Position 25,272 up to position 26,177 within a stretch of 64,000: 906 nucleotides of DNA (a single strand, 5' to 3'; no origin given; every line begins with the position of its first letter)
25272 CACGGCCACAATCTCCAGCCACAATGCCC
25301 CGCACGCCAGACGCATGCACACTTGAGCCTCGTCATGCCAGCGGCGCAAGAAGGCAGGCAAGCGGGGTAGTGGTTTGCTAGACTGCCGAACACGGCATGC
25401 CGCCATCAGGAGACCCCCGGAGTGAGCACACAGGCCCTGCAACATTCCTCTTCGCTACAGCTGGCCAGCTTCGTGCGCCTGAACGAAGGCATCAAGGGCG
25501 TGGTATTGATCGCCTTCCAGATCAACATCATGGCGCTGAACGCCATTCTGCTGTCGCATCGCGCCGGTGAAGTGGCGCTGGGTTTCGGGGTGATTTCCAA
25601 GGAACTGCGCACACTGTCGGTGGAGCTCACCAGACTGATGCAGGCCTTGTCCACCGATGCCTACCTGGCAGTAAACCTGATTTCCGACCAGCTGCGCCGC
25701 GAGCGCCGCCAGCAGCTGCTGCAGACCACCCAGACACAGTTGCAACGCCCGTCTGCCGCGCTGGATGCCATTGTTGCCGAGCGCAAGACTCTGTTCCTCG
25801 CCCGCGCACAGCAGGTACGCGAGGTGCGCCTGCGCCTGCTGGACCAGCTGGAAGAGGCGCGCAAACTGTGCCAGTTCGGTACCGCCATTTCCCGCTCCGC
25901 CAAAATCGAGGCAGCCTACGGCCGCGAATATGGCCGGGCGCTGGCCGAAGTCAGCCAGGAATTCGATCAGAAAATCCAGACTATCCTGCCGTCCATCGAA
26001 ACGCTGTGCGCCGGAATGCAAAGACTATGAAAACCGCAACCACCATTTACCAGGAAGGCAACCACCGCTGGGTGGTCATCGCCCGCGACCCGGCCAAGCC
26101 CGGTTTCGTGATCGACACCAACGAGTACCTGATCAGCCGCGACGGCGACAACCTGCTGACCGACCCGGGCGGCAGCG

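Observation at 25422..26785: Translationally coupled mini-MCP (chemoreceptor-tip mimic) and MBL-fold protein: candidate cytoplasmic chemotaxis sensor module (ODP-like analogy)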

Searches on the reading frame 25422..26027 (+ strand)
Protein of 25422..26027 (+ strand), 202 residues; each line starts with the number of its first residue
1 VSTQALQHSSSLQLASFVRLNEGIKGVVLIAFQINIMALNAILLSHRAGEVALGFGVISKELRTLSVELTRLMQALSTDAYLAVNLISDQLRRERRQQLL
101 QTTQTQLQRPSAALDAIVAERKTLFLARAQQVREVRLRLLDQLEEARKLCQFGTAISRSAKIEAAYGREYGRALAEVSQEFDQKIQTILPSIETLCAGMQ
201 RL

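Call 3: search_protein_families(library=pfam, proteins=[window:25422-26027:+], max_evalue=1)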
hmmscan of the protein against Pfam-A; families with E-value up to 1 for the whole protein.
window:25422-26027:+ (202 aa): 2 families
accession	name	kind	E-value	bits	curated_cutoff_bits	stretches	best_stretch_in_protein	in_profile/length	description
PF00015.26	MCPsignal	-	7.8e-09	36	34.6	1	28-118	43-134/172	Methyl-accepting chemotaxis protein (MCP) signalling domain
PF03938.19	OmpH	-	0.64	10.7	32.4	1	58-127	31-95/141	Outer membrane protein (OmpH-like)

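Call 4: search_protein_families(library=ncbifam, proteins=[window:25422-26027:+], max_evalue=1)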
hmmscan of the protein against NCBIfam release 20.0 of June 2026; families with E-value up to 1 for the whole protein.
window:25422-26027:+ (202 aa): 7 families
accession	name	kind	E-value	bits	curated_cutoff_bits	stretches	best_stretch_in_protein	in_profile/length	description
NF047851.1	MCPCitTducer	equivalog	3.1e-07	29.8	900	1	29-67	369-407/553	methyl-accepting chemotaxis citrate transducer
NF011615.0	PRK15041.1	equivalog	9.9e-07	27.8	947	1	26-67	367-408/554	methyl-accepting chemotaxis protein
NF007309.0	PRK09793.1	equivalog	1.5e-06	27.5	903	1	24-67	361-404/533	methyl-accepting chemotaxis protein IV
NF011622.0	PRK15048.1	equivalog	2.3e-06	27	900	1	27-67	366-406/553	methyl-accepting chemotaxis protein II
NF041847.1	transduc_aer2_vibrio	equivalog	7.6e-06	24.4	1200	1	19-66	597-644/804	aerotaxis transducer Aer2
NF050802.1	AspChtxCcaA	equivalog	1.4e-05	23.6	1300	1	27-78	578-630/700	aspartate chemotaxis receptor CcaA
NF058645.1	MCPCtpMPsAe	equivalog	0.00014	20.7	900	1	29-67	397-435/558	methyl-accepting chemotaxis protein CtpM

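Call 6: search_solved_structures(query=window:25422-26027:+, max_evalue=1, show_alignments=3)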
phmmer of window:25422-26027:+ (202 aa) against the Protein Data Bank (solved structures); distinct sequences matched with E-value up to 1: 14.
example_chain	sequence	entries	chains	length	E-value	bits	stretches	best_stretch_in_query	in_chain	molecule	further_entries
4jpb_B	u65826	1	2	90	2.1e-05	27.9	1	19-75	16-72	Methyl-accepting chemotaxis protein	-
3ur1_C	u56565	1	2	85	2.3e-05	27.8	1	20-75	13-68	Methyl-accepting chemotaxis protein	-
1qu7_A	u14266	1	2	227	3.5e-05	27.2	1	24-79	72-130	METHYL-ACCEPTING CHEMOTAXIS PROTEIN I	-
8c5v_I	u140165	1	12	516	8.9e-05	25.9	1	25-69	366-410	Methyl-accepting chemotaxis protein I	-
3g6b_A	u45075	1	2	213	9e-05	25.9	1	19-78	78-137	Methyl-accepting chemotaxis protein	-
3g67_A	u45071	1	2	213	9.4e-05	25.8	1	19-76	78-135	Methyl-accepting chemotaxis protein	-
6s1k_E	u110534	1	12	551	0.00012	25.4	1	25-69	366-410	Methyl-accepting chemotaxis protein I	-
3zx6_A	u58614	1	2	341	0.00018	24.9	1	25-69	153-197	HAMP, METHYL-ACCEPTING CHEMOTAXIS PROTEIN I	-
3ja6_H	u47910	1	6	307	0.00087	22.7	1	24-193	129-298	Methyl-accepting chemotaxis protein 2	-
2ch7_B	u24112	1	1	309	0.001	22.4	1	24-193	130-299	METHYL-ACCEPTING CHEMOTAXIS PROTEIN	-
31cj_A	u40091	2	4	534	0.0011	22.3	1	30-67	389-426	Aerotaxis receptor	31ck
2ch7_A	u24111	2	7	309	0.0013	22.1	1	24-193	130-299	METHYL-ACCEPTING CHEMOTAXIS PROTEIN | Methyl-accepting chemotaxis protein 2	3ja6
6s18_A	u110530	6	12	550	0.0027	21.1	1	13-150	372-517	Aromatic acid chemoreceptor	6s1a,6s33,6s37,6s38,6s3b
3sti_A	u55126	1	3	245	0.42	13.9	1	18-71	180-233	Protease degQ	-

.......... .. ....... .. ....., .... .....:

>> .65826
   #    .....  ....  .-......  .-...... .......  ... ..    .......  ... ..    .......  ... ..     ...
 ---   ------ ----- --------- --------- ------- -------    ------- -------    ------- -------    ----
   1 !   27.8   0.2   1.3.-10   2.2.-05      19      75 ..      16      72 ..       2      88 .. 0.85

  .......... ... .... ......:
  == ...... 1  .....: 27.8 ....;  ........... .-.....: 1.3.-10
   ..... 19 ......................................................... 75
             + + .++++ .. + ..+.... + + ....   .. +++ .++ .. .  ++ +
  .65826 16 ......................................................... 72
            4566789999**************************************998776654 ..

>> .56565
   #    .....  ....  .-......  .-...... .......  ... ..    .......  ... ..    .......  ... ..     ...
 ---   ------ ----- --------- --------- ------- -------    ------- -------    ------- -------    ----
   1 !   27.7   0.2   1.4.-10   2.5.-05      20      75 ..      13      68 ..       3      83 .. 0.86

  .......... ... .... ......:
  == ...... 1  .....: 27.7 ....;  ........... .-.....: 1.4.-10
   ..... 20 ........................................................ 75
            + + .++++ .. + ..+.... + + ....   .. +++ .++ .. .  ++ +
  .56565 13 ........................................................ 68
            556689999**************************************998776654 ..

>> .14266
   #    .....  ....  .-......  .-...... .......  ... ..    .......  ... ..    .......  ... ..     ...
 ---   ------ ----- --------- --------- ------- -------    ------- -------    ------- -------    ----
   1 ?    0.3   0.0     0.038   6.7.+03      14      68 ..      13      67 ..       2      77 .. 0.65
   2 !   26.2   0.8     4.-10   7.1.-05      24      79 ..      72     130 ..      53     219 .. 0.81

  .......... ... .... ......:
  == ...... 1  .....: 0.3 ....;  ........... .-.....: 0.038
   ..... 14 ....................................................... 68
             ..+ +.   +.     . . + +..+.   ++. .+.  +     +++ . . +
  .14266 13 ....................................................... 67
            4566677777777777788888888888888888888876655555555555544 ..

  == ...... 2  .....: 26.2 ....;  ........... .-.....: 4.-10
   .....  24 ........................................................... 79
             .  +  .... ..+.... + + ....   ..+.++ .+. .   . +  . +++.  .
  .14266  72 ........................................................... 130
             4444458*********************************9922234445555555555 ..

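Call 7: find_homologous_proteins(query=window:25422-26027:+, max_evalue=0.001)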
Query window:25422-26027:+ (202 aa): 42 proteins with E <= 0.001 among 1153 candidates.
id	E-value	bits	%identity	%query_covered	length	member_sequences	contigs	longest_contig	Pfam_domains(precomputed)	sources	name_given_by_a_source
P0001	1.4e-115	401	100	100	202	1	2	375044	PF00015.27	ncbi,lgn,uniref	ncbi:methyl-accepting chemotaxis protein [Vogesella amnigena]|uniref:Methyl-accepting chemotaxis pro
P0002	3.7e-114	396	99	100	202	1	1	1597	PF00015.27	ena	-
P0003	1.1e-112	392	98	100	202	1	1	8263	PF00015.27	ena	-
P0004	3.0e-112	390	98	100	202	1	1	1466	PF00015.27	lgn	-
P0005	5.9e-110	383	96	100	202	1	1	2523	PF00015.27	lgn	-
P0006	1.1e-109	382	96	100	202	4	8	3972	PF00015.27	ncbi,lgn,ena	-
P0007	2.0e-100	352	89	100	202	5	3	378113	PF00015.27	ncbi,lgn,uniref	ncbi:hypothetical protein ACFPAG_10835 [Vogesella sp. GCM10023246]|uniref:Methyl-accepting transduce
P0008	6.3e-89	314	79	100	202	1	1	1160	PF00015.27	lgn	-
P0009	3.5e-84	299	76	100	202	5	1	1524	PF00015.27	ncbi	-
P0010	7.4e-84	298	76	100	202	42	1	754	PF00015.27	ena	-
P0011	2.3e-68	247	66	99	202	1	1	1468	PF00015.27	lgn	-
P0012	5.0e-67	243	68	93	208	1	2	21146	PF00015.27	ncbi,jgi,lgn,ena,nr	ncbi:MAG TPA: methyl-accepting chemotaxis protein [Vulgatibacter sp.]|nr:methyl-accepting chemotaxis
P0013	1.2e-61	226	59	99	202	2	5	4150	PF00015.27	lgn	-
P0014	3.0e-60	221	59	99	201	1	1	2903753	PF00015.27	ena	-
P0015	1.5e-57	212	57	99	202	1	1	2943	PF00015.27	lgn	-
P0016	3.0e-56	208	56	96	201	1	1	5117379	PF00015.27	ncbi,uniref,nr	ncbi:methyl-accepting chemotaxis protein [Chromobacterium sp. IIBBL 290-4]|uniref:methyl-accepting c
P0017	4.4e-54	201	54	93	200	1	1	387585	PF00015.27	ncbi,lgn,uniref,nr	ncbi:hypothetical protein [Leeia oryzae]|uniref:hypothetical protein n=1 Tax=Leeia oryzae TaxID=3566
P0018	1.9e-53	199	56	97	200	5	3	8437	PF00015.27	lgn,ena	-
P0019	8.8e-53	197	53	93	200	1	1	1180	PF00015.27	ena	-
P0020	4.9e-51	191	52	94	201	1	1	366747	PF00015.27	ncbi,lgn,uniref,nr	ncbi:hypothetical protein LIN78_08300 [Leeia sp. TBRC 13508]|uniref:Methyl-accepting transducer doma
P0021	1.5e-46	177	51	93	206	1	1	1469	PF00015.27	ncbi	-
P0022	8.5e-46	174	56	93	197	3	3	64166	PF00015.27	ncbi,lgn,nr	nr:hypothetical protein [Chromobacterium sp. ASV5]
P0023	2.8e-39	153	83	50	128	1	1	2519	PF00015.27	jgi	jgi:hypothetical protein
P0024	8.6e-31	125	44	87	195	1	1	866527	PF00015.27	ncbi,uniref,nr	ncbi:hypothetical protein [Parvibium lacunae]|uniref:Chemotaxis protein n=1 Tax=Parvibium lacunae Ta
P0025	1.6e-30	124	41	97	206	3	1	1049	PF00015.27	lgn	-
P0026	4.6e-30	123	42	97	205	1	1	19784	PF00015.27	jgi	jgi:hypothetical protein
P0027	8.6e-30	122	41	96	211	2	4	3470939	PF00015.27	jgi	jgi:methyl-accepting chemotaxis protein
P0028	9.7e-30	122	43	87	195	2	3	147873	PF00015.27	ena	-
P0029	2.5e-29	120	42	95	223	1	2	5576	PF00015.27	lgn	-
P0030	3.6e-29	120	42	91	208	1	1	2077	PF00015.27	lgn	-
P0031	1.5e-28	118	41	93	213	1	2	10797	PF00015.27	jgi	-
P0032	3.9e-28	117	43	88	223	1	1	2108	PF00015.27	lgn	-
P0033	1.8e-27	114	41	93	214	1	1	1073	PF00015.27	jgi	jgi:hypothetical protein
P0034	6.8e-27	113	40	95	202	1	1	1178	PF00015.27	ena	-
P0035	7.7e-27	112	40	95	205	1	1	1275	PF00015.27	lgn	-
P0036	1.1e-26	112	40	97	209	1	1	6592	PF00015.27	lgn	-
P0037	1.1e-26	112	40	97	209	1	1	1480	PF00015.27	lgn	-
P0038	1.8e-25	108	38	92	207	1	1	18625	PF00015.27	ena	-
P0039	4.5e-25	107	39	97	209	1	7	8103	PF00015.27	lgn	-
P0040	1.5e-23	102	39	96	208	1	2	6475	PF00015.27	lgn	-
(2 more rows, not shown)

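Call 19: find_encoding_contigs(protein=P0016, flank=6000, max_places=2)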
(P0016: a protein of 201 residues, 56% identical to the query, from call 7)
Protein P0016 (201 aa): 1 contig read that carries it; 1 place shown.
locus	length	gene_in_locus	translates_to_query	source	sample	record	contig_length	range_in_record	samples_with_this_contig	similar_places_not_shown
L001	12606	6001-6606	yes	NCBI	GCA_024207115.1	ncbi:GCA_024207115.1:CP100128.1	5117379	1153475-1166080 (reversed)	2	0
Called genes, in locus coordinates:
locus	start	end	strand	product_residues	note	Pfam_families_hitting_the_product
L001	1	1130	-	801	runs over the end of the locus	PF05893:LuxC, PF00501:AMP-binding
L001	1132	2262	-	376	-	PF04443:LuxE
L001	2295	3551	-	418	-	PF07690:MFS_1, PF00083:Sugar_tr (weak)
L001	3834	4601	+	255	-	PF02611:CDH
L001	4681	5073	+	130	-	PF00903:Glyoxalase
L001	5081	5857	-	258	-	PF00899:ThiF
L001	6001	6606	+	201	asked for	PF00015:MCPsignal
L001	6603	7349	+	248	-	PF00753:Lactamase_B, PF19583:ODP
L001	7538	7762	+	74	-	-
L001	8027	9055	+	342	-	PF01212:Beta_elim_lyase, PF01041:DegT_DnrJ_EryC1 (faint)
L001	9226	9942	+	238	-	PF00497:SBP_bac_3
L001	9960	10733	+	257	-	PF12146:Hydrolase_4 (weak)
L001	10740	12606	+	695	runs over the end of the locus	PF02897:Peptidase_S9_N, PF00326:Peptidase_S9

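Call 20: find_encoding_contigs(protein=P0027, flank=6000, max_places=2)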
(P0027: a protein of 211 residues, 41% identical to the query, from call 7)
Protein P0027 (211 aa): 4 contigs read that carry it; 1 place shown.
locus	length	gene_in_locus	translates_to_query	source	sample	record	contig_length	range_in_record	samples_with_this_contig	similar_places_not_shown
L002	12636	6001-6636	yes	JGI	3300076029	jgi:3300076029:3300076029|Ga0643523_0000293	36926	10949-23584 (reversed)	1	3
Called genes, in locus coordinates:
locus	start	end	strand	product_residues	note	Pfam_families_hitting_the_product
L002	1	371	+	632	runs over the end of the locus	PF01257:2Fe-2S_thioredx, PF01512:Complex1_51K, PF10589:NADH_4Fe-4S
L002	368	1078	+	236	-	PF00111:Fer2, PF13510:Fer2_4, PF10588:NADH-G_4Fe-4S_3, PF13459:Fer4_15, PF22117:Fer4_Nqo3 (weak)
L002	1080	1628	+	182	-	PF01058:Oxidored_q6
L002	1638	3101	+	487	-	PF27537:HoxH, PF00374:NiFeSe_Hases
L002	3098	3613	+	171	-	-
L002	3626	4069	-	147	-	PF00582:Usp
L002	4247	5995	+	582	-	PF07167:PhaC_N, PF00561:Abhydrolase_1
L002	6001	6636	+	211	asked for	PF00015:MCPsignal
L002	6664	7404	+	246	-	PF00753:Lactamase_B, PF19583:ODP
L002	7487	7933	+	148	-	PF01814:Hemerythrin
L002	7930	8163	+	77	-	PF01206:TusA, PF10006:DUF2249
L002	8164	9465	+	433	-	-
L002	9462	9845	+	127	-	PF04247:SirB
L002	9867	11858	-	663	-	PF26965:MimR_N, PF01590:GAF, PF00158:Sigma54_activat, PF14532:Sigma54_activ_2, PF25601:AAA_lid_14, PF02954:HTH_8, PF13556:HTH_30 (weak)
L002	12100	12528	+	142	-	PF13442:Cytochrome_CBB3, PF00034:Cytochrom_C (faint)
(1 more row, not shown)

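Call 21: predict_structure(alignment_id=A1)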
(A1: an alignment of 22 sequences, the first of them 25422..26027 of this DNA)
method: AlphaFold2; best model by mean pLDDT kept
length: 202 residues; sequences in the alignment: 22
mean_pLDDT: 91.6   pTM: 0.83
mean pLDDT of the five models: 91.6, 91.0, 89.2, 85.6, 84.6
residues with pLDDT >= 90: 171; 70-90: 23; 50-70: 2; < 50: 6
segments of 3 or more residues with pLDDT < 50: 1-6
pLDDT, mean of each block of 10 residues (from residue 1): 51 88 95 97 93 95 98 97 93 90 90 92 91 95 97 96 91 95 95 92 83
secondary structure, 60 per line:
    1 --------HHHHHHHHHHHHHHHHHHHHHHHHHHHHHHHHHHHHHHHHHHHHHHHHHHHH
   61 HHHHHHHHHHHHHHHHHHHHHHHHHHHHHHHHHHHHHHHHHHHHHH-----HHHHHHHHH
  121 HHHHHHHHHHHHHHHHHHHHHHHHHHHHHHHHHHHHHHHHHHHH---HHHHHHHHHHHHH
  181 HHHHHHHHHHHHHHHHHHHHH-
elements in order: H9-106 H112-164 H168-201

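Call 24: fold_search(model_id=the predicted structure, library=pdb)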
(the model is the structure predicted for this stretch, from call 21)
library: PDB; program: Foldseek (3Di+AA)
matches with E <= 10: 625; with E <= 0.001: 0
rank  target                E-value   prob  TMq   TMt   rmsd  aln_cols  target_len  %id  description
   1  8d9p                  1.9e-03  0.99  0.29  0.30  14.2       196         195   14  De Novo Photosynthetic Reaction Center Protein Equipped with Heme B and Mn(II) cations (released 2022-09-28)
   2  6z0c_C                4.7e-03  1.00  0.45  0.45   8.5       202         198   13  Structure of in silico modelled artificial Maquette-3 protein (released 2021-03-17)
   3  6z0c_A                6.0e-03  1.00  0.45  0.45   8.5       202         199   13  Structure of in silico modelled artificial Maquette-3 protein (released 2021-03-17)
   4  6z0c_B                6.6e-03  1.00  0.40  0.41   8.6       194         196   13  Structure of in silico modelled artificial Maquette-3 protein (released 2021-03-17)
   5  5vju                  6.9e-03  1.00  0.42  0.43   8.3       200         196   11  De Novo Photosynthetic Reaction Center Protein Variant Equipped with His-Tyr H-bond, Heme B, and Cd(II) ions (released 2018-04-25)
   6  8d9o                  7.2e-03  0.99  0.30  0.30  14.6       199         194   14  De Novo Photosynthetic Reaction Center Protein in Apo-State (released 2022-09-28)
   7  5vjs                  1.6e-02  0.96  0.31  0.31  13.8       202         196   13  De Novo Photosynthetic Reaction Center Protein Equipped with Heme B, a synthetic Zn porphyrin, and Zn(II) cations (released 2018-04-25)
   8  6z0c_D                2.4e-02  1.00  0.59  0.62   8.8       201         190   15  Structure of in silico modelled artificial Maquette-3 protein (released 2021-03-17)
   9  9a69_B                4.1e-02  0.97  0.38  0.13  63.0       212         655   21  Integrative model of MCPB-MCPC by crosslinking MS and deep learning (released 2024-09-18)
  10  3plt_B                4.3e-02  1.00  0.46  0.45   8.7       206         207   15  Crystal structure of Lsp1 from Saccharomyces cerevisiae (released 2011-06-22)
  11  3plt_A                9.6e-02  0.99  0.45  0.43   8.9       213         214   14  Crystal structure of Lsp1 from Saccharomyces cerevisiae (released 2011-06-22)
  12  3sog                  1.1e-01  0.66  0.28  0.29  17.4       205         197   14  Crystal structure of the BAR domain of human Amphiphysin, isoform 1 (released 2011-07-13)
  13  9fed                  1.2e-01  0.98  0.45  0.49  10.0       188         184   14  Single-chain chimeric protein mimicking the interaction between HR1 and HR2 in HIV gp41 (released 2025-05-28)
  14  9a65_B                1.3e-01  0.96  0.41  0.13  55.8       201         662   20  Integrative model of YVAQ-MCPB by crosslinking MS and deep learning (released 2024-09-18)
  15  3plt_C                1.4e-01  0.97  0.45  0.43   8.7       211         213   15  Crystal structure of Lsp1 from Saccharomyces cerevisiae (released 2011-06-22)
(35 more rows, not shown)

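Call 30: find_encoding_contigs(protein=P0001, flank=10000, max_places=2)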
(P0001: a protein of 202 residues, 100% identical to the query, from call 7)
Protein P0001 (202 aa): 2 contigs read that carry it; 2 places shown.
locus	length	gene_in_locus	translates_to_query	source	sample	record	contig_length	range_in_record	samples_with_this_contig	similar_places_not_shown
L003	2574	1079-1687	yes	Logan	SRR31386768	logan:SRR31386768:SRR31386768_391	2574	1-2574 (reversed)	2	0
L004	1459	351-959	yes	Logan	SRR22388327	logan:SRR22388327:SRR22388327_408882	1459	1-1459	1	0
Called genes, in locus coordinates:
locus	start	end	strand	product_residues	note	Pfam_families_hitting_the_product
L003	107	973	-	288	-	PF00899:ThiF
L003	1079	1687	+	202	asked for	PF00015:MCPsignal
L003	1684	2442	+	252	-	PF00753:Lactamase_B, PF19583:ODP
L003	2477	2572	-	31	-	?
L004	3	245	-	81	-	?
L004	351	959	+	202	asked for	PF00015:MCPsignal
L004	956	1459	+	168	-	?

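Call 31: find_encoding_contigs(protein=P0024, flank=6000, max_places=2)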
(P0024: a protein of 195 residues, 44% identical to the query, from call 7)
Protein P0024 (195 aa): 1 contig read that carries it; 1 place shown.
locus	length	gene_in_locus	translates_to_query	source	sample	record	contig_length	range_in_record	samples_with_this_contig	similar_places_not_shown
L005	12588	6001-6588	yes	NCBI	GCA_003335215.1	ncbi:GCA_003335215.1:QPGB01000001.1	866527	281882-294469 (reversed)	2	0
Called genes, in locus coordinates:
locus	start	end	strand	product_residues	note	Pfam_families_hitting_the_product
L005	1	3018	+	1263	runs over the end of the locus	PF14710:Nitr_red_alph_N, PF00384:Molybdopterin, PF28599:NarG_dom_V, PF01568:Molydop_binding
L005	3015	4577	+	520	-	PF12838:Fer4_7 (faint), PF13237:Fer4_10, PF13247:Fer4_11, PF14711:Nitr_red_bet_C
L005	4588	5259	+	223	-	PF02613:Nitrate_red_del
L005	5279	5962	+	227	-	PF02665:Nitrate_red_gam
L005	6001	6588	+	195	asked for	PF00015:MCPsignal (faint)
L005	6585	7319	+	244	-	PF00753:Lactamase_B, PF19583:ODP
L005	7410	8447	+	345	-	PF04055:Radical_SAM, PF13353:Fer4_12 (weak), PF06463:Mob_synth_C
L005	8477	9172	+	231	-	PF00484:Pro_CA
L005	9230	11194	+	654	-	PF13675:PilJ, PF00672:HAMP, PF07730:HisKA_3, PF02518:HATPase_c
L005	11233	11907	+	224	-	PF00072:Response_reg, PF00196:GerE, PF08281:Sigma70_r4_2 (weak)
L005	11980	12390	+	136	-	PF08859:DGC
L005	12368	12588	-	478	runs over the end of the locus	PF14821:Thr_synth_N, PF00291:PALP, PF24857:THR4_C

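Call 61: predict_structure(alignment_id=A3)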
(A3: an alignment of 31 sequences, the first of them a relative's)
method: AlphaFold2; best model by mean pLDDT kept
length: 207 residues; sequences in the alignment: 31
mean_pLDDT: 92.9   pTM: 0.84
mean pLDDT of the five models: 92.9, 91.2, 90.6, 89.6, 88.3
residues with pLDDT >= 90: 174; 70-90: 23; 50-70: 9; < 50: 1
segments of 3 or more residues with pLDDT < 50: none
pLDDT, mean of each block of 10 residues (from residue 1): 72 92 97 98 97 98 98 97 94 91 95 95 84 93 96 98 97 98 98 90 63
secondary structure, 60 per line:
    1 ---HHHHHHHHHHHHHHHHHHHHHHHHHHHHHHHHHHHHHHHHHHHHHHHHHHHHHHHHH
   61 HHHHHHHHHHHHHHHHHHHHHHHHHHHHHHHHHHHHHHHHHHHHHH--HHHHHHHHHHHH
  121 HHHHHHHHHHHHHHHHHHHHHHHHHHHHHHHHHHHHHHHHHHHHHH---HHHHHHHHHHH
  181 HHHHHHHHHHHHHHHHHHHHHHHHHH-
elements in order: H4-106 H109-166 H170-206
